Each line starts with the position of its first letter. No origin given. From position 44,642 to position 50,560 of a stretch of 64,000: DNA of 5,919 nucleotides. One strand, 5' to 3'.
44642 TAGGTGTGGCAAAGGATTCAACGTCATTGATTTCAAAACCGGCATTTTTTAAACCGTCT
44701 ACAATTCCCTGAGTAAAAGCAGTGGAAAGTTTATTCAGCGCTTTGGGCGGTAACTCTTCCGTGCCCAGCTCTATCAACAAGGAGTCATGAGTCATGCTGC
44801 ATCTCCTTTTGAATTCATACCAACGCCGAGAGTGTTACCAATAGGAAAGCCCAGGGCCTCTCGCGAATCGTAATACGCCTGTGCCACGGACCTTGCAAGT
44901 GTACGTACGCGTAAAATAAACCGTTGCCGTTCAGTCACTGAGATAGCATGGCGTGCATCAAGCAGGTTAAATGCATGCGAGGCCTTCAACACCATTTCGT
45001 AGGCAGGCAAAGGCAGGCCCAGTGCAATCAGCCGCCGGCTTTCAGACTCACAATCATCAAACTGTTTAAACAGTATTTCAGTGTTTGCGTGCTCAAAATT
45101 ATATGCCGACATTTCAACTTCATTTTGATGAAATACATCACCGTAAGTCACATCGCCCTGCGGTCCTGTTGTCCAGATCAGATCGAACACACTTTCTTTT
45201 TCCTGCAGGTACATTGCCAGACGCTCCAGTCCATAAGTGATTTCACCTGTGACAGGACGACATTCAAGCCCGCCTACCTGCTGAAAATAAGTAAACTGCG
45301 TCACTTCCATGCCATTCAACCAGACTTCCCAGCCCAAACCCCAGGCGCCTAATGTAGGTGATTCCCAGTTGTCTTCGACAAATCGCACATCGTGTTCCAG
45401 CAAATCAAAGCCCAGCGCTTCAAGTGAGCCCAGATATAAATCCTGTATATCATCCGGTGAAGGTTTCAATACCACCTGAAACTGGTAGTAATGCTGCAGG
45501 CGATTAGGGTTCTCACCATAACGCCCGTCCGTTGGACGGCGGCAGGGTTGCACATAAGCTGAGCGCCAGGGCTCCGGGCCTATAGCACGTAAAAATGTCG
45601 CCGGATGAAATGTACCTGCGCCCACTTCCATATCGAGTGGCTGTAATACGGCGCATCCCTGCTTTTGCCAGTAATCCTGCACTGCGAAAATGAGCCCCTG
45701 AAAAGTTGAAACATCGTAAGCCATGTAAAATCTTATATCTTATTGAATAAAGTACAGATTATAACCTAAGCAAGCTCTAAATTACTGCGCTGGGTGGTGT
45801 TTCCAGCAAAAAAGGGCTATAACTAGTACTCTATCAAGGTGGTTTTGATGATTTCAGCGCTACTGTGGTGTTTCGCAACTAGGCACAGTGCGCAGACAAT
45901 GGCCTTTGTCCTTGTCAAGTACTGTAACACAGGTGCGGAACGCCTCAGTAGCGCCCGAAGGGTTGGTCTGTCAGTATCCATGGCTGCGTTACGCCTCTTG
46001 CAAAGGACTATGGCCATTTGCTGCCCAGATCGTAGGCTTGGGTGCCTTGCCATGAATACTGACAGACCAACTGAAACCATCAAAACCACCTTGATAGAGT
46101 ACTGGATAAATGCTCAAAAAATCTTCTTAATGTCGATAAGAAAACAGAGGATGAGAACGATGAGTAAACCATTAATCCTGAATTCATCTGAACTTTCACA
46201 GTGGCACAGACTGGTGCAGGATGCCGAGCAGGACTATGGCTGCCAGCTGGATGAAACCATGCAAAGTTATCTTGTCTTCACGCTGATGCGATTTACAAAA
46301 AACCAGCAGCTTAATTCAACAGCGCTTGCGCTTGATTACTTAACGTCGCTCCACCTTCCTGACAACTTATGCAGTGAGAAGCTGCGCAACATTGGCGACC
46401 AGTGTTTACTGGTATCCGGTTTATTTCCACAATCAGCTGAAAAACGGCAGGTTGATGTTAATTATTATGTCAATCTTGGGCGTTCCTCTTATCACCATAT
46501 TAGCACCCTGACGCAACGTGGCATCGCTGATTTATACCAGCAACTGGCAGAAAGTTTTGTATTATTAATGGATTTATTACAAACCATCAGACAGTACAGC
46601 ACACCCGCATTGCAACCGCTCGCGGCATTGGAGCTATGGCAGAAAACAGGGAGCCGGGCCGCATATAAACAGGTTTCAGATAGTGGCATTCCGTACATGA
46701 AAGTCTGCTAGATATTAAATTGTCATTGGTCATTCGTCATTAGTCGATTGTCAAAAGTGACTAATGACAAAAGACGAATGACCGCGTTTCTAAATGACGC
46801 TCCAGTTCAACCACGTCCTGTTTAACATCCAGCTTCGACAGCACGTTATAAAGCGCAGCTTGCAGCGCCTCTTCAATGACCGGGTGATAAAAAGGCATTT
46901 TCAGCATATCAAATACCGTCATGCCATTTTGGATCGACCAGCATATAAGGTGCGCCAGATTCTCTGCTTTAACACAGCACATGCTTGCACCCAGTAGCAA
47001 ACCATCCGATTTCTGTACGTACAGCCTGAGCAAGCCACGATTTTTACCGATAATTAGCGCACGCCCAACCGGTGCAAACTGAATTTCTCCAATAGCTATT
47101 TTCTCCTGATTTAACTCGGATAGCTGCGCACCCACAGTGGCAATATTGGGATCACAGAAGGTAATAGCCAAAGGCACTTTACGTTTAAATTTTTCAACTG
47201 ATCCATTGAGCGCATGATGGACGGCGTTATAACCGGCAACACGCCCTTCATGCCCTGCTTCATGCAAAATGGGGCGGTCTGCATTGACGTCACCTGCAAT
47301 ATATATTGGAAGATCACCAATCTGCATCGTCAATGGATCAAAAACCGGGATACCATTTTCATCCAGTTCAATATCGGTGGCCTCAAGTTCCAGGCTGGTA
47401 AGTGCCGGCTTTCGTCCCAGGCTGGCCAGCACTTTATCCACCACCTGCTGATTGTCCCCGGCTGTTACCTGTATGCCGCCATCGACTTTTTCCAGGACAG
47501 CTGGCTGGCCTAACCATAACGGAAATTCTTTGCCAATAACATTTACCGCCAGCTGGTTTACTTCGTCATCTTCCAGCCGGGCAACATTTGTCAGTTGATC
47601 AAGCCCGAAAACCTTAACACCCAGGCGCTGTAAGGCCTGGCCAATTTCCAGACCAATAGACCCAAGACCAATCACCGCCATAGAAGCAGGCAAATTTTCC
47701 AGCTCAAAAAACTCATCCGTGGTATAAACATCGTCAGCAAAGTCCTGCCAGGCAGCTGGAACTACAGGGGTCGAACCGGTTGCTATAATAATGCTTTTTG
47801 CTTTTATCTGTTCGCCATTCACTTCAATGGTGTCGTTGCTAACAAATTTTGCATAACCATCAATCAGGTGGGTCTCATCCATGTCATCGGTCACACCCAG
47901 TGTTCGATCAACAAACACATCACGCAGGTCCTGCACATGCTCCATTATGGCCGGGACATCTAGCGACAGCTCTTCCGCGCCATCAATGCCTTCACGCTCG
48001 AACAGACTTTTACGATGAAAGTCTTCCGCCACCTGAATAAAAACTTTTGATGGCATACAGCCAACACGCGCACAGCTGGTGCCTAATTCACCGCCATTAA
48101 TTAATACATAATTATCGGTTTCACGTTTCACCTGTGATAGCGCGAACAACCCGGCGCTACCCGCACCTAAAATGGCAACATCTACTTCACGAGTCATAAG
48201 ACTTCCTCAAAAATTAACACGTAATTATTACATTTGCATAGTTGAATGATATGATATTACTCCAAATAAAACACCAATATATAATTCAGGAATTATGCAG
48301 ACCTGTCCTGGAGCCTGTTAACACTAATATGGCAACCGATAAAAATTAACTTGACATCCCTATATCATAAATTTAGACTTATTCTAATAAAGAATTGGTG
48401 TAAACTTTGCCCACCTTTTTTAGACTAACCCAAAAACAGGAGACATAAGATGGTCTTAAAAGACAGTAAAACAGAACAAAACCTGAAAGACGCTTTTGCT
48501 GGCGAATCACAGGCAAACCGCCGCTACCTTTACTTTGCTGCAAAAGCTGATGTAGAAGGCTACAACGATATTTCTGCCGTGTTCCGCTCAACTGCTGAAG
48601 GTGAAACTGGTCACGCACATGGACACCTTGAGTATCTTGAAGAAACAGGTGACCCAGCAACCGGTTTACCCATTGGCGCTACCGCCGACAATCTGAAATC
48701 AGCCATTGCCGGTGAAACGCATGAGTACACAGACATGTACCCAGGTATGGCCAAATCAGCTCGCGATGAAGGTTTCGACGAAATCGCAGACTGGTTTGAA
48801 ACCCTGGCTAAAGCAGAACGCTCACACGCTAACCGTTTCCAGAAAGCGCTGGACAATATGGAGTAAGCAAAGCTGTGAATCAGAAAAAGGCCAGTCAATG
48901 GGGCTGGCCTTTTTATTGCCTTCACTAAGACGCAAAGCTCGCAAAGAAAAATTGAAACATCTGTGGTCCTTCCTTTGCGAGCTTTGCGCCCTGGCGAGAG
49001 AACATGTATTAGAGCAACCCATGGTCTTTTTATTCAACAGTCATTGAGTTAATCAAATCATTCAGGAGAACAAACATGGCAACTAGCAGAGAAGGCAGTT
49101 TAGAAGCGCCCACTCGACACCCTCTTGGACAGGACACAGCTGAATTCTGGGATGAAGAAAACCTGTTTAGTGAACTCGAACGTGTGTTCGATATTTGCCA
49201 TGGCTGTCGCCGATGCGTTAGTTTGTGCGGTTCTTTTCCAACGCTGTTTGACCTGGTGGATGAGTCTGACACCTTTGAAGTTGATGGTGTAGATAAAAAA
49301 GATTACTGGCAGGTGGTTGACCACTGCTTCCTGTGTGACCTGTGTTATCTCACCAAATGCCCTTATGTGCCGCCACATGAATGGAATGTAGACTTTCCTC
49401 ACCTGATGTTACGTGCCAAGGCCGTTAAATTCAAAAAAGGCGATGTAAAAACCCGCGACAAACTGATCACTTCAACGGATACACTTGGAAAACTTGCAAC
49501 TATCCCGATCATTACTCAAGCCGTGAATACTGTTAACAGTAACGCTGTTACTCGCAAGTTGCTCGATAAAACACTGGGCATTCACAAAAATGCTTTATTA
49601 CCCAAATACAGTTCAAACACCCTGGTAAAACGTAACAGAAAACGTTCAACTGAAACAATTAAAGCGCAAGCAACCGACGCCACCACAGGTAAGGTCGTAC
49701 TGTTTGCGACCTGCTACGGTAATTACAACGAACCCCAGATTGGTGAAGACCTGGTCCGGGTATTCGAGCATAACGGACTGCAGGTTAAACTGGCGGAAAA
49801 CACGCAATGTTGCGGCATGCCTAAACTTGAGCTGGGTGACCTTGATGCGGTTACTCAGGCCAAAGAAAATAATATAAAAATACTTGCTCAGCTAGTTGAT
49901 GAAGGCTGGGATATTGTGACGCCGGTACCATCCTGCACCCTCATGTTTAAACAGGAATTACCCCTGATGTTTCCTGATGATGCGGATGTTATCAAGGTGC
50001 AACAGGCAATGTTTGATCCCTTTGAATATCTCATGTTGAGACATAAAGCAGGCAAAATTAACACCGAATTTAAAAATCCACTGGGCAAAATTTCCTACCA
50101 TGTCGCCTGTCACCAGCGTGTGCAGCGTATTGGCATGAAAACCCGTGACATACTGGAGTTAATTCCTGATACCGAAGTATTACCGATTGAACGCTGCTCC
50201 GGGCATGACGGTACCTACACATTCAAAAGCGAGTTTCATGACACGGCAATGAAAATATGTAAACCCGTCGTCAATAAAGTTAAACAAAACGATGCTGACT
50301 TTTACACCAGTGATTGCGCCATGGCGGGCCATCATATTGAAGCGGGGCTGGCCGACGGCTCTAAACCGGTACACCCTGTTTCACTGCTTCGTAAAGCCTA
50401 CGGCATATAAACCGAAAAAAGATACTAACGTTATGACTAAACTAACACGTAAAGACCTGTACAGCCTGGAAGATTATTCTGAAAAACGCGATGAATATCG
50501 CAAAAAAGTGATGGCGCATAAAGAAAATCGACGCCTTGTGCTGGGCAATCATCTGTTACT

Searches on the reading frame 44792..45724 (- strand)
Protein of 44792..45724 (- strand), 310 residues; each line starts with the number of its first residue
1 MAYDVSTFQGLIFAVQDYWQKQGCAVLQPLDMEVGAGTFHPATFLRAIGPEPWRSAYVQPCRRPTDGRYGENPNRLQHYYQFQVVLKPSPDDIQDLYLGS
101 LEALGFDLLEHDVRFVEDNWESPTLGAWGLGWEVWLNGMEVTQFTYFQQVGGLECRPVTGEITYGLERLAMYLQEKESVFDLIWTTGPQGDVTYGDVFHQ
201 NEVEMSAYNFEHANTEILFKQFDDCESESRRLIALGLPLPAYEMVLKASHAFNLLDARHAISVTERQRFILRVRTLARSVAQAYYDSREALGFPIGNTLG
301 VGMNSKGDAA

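Call 67: search_protein_families(library=pfam, proteins=[window:44792-45724:-], max_evalue=0.001)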
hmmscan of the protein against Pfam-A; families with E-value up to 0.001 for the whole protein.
window:44792-45724:- (310 aa): 1 family
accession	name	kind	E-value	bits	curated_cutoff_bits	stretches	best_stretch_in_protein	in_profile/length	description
PF02091.20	tRNA-synt_2e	-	1.9e-149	496.9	27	1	8-289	1-278/278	Glycyl-tRNA synthetase alpha subunit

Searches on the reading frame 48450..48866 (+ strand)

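Call 67: search_protein_families(library=pfam, proteins=[window:48450-48866:+], max_evalue=0.001)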
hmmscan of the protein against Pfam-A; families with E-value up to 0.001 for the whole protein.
window:48450-48866:+ (138 aa): 2 families
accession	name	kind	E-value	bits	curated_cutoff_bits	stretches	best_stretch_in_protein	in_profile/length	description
PF02915.23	Rubrerythrin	-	7.2e-30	104.6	22.8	1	11-133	2-136/137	Rubrerythrin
PF00210.30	Ferritin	-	9e-10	39.1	24.5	1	10-72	2-64/142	Ferritin-like domain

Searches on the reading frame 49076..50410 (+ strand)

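Call 81: search_protein_families(library=pfam, proteins=[window:49076-50410:+], max_evalue=0.01)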
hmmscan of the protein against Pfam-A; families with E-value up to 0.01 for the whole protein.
window:49076-50410:+ (444 aa): 4 families
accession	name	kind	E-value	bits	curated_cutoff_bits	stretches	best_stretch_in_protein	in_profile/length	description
PF02754.22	CCG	-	6.5e-15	55.4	20.6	1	207-292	1-85/85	Cysteine-rich domain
PF13183.11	Fer4_8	-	0.00038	21.4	27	0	30-51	46-64/68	4Fe-4S dicluster domain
PF13534.11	Fer4_17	-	0.0012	19.8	22.2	0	41-97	2-58/61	4Fe-4S dicluster domain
PF12838.12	Fer4_7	-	0.0056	17.6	27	0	41-97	2-50/52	4Fe-4S dicluster domain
